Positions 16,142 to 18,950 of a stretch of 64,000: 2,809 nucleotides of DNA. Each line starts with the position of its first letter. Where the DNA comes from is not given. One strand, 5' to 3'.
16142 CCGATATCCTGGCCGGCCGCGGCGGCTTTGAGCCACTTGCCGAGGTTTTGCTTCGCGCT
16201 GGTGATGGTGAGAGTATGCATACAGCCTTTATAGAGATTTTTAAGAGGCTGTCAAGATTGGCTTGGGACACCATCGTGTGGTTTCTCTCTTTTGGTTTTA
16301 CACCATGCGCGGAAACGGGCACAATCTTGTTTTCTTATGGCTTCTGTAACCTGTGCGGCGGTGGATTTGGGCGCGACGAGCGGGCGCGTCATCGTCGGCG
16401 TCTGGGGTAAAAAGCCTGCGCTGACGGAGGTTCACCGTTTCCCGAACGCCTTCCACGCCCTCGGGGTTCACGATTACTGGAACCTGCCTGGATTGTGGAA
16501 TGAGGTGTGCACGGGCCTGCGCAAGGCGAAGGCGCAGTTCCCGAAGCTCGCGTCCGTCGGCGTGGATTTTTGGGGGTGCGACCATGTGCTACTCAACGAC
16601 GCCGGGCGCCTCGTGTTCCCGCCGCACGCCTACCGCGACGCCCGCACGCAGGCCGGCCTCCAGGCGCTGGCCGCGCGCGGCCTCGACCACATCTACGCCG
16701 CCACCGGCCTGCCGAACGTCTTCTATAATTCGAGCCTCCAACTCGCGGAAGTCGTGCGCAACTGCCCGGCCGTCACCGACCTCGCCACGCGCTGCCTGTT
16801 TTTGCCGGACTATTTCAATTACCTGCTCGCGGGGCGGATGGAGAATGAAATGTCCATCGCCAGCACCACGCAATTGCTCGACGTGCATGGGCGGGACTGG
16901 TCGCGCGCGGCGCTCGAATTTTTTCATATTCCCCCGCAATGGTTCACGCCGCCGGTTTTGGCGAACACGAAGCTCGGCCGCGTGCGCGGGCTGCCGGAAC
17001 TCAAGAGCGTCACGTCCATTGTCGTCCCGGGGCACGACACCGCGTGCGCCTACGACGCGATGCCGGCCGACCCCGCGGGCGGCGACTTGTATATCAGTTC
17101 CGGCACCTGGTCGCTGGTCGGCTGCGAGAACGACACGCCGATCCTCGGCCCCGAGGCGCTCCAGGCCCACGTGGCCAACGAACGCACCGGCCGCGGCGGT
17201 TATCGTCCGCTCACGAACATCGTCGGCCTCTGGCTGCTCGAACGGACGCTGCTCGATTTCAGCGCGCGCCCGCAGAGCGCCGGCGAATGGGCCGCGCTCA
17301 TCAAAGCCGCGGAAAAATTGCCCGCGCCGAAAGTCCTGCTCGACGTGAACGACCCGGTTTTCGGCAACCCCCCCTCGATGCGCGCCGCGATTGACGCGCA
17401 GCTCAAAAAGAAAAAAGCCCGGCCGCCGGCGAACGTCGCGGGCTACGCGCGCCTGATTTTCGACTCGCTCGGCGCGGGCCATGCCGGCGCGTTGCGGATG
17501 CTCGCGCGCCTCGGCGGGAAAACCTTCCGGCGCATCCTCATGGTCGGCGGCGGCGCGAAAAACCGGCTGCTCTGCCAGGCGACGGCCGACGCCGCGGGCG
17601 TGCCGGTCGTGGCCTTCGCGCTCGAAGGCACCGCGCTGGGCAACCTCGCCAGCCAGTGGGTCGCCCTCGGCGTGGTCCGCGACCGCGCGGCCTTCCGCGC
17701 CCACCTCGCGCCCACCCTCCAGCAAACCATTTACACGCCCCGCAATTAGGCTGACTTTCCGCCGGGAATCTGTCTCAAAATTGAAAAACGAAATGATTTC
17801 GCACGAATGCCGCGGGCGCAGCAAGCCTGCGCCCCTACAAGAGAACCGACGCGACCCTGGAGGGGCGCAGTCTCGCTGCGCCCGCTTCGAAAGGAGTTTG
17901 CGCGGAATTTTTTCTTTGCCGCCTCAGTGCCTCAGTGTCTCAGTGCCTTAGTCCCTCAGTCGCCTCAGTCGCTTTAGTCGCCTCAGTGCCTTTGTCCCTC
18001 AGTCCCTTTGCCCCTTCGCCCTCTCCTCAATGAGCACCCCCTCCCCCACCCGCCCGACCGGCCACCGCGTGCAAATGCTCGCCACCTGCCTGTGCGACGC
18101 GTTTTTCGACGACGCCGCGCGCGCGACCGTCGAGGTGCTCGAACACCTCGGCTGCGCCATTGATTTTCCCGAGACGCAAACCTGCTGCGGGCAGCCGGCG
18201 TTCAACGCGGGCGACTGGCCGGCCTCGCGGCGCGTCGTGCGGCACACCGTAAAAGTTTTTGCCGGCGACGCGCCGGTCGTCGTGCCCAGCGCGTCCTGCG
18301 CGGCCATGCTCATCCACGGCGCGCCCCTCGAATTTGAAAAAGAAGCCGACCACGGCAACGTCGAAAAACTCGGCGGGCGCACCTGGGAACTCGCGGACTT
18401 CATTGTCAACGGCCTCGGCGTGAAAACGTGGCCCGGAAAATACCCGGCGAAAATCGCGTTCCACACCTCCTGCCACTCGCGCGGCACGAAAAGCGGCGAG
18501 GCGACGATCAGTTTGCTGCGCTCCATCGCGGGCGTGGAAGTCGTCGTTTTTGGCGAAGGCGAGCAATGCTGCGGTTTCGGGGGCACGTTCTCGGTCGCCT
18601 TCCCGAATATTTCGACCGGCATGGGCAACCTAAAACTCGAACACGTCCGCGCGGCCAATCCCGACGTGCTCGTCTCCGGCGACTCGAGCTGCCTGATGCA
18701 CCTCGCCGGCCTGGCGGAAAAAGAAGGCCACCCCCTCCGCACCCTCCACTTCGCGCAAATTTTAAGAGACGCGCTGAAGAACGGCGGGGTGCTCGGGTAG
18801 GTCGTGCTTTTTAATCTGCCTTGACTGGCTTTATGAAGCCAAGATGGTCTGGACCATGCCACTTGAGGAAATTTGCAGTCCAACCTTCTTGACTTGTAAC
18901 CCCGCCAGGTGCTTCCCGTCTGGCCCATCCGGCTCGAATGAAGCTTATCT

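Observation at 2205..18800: PVM-type microcompartment locus bracketed by a split lutBC / lutA lactate oxidation system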

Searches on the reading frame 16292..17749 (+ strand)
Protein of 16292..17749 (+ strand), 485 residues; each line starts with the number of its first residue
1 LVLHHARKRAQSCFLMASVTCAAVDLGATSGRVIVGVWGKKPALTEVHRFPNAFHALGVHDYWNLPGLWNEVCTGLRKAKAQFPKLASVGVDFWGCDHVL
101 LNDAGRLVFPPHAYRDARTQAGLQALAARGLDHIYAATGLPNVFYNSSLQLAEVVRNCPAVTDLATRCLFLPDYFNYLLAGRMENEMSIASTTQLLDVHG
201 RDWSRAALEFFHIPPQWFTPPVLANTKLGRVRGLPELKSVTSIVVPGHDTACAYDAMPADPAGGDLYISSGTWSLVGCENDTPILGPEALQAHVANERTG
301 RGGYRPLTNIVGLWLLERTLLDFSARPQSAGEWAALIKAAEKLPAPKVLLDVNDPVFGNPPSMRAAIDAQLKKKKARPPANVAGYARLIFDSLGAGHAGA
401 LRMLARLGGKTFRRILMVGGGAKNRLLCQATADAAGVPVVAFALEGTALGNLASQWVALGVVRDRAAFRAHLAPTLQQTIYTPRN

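Call 6: search_protein_families(library=pfam, proteins=[window:16292-17749:+])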
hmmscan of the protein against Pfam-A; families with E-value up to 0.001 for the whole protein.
window:16292-17749:+ (485 aa): 2 families
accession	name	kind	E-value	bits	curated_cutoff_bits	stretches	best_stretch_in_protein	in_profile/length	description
PF02782.22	FGGY_C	-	5.9e-27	95.2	27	1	266-458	1-197/198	FGGY family of carbohydrate kinases, C-terminal domain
PF00370.27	FGGY_N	-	7.1e-17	62.3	28.8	1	23-232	4-217/245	FGGY family of carbohydrate kinases, N-terminal domain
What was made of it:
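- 16337..17749 (+): Rhamnulokinase-like FGGY kinase (rhaB). PF00370 and PF02782 (call 6).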

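Call 7: search_protein_families(library=ncbifam, proteins=[window:16292-17749:+], max_evalue=0.00001)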
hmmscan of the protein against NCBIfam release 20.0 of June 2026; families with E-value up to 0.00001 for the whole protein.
window:16292-17749:+ (485 aa): 7 families
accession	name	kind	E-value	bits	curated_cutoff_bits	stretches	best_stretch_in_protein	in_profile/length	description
TIGR02627.1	rhamnulo_kin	equivalog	1e-104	350.7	527.95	1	23-472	2-448/454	rhamnulokinase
NF007925.0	PRK10640.1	equivalog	1.5e-102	343.5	639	1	17-484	2-466/489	rhamnulokinase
TIGR02628.1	fuculo_kin_coli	equivalog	2.2e-23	83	470.9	1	52-478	33-461/465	L-fuculokinase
TIGR01312.1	XylB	equivalog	1.8e-16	59.7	380.25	1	77-252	55-239/481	xylulokinase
NF008187.0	PRK10939.1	equivalog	9.7e-11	41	528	0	150-250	141-245/521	autoinducer-2 kinase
TIGR01311.1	glycerol_kin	equivalog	2.5e-10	39.3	590.35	1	22-225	4-217/496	glycerol kinase GlpK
NF000756.0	PRK00047.1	subfamily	4e-06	25.4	498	0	22-222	8-218/502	glycerol kinase GlpK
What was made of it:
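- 16337..17749 (+): TIGR02627 scores 350.7, the best family but below the 527.95 cutoff; fuculokinase scores only 83 bits (call 7).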

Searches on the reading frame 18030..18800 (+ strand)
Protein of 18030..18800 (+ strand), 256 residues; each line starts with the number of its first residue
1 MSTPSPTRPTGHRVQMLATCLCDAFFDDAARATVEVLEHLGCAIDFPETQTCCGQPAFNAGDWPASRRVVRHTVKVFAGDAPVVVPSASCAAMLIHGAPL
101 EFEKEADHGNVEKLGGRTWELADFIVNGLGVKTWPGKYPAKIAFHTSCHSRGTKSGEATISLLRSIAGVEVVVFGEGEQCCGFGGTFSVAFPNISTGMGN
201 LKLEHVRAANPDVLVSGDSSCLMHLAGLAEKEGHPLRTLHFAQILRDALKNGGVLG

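Call 6: search_protein_families(library=pfam, proteins=[window:18030-18800:+])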
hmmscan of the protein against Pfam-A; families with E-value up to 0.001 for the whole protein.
window:18030-18800:+ (256 aa): 1 family
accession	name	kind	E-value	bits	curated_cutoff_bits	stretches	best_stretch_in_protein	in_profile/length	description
PF02754.22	CCG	-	9.5e-28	96.6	20.6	2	142-225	1-84/85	Cysteine-rich domain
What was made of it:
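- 18030..18800 (+): lutA (two CCG domains); right end of the inverted block. PF02754, two stretches (call 6).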

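Call 7: search_protein_families(library=ncbifam, proteins=[window:18030-18800:+], max_evalue=0.00001)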
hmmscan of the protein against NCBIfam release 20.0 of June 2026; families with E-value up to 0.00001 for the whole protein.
window:18030-18800:+ (256 aa): 6 families
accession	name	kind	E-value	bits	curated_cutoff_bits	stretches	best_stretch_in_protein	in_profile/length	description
NF045670.1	quin_L_LdhH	equivalog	6.3e-44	150.4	800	1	11-245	466-705/706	L-lactate dehydrogenase (quinone) large subunit LdhH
NF008369.0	PRK11168.1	equivalog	5.7e-26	91.3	278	1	11-240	166-396/401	anaerobic glycerol-3-phosphate dehydrogenase subunit C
NF004898.0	PRK06259.1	equivalog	3.4e-22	78.7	385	1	9-243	259-482/488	fumarate reductase (CoM/CoB) subunit TfrB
NF008434.0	PRK11274.1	equivalog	5.5e-20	71.7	333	1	6-247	162-405/409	glycolate oxidase subunit GlcF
TIGR03379.1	glycerol3P_GlpC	equivalog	9.4e-15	54.2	279.9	1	14-236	164-389/397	anaerobic glycerol-3-phosphate dehydrogenase subunit GlpC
NF045663.1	diclust_near_Sec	equivalog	7.5e-06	24.3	530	0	51-203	458-600/759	pyridine nucleotide-disulfide oxidoreductase/dicluster-binding protein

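Call 31: find_related_loci(query=window:18030-18800:+, collection=metagenome_contigs, flank=6000)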
Query window:18030-18800:+ (256 aa) in metagenome_contigs; peptide patterns used: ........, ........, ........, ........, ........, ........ (x = any residue, [..] = any of these).
273 stretches matched a pattern; 179 encode a relative of the query (tblastn E <= 1e-3); the best 80 are kept; 80 distinct loci.
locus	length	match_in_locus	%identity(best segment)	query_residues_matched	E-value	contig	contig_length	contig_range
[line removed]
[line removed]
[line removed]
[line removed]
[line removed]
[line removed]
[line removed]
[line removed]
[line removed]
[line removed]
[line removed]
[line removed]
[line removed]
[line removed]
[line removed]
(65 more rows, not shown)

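Call 47: find_encoding_contigs(protein=window:18030-18800:+, flank=6000, max_places=5)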
Protein window:18030-18800:+ (256 aa): 1 contig read that carries it; 1 place shown.
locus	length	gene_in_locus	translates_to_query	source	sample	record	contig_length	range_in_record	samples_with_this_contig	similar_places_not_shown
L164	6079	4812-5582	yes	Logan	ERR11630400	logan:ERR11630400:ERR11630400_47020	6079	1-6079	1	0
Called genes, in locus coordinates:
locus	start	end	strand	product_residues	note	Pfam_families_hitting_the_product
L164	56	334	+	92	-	PF03319:EutN_CcmL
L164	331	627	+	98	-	PF03319:EutN_CcmL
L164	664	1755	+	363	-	PF00596:Aldolase_II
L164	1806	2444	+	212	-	-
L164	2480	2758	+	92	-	-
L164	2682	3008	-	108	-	-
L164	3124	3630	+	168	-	-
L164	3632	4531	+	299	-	PF02782:FGGY_C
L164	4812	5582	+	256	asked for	PF02754:CCG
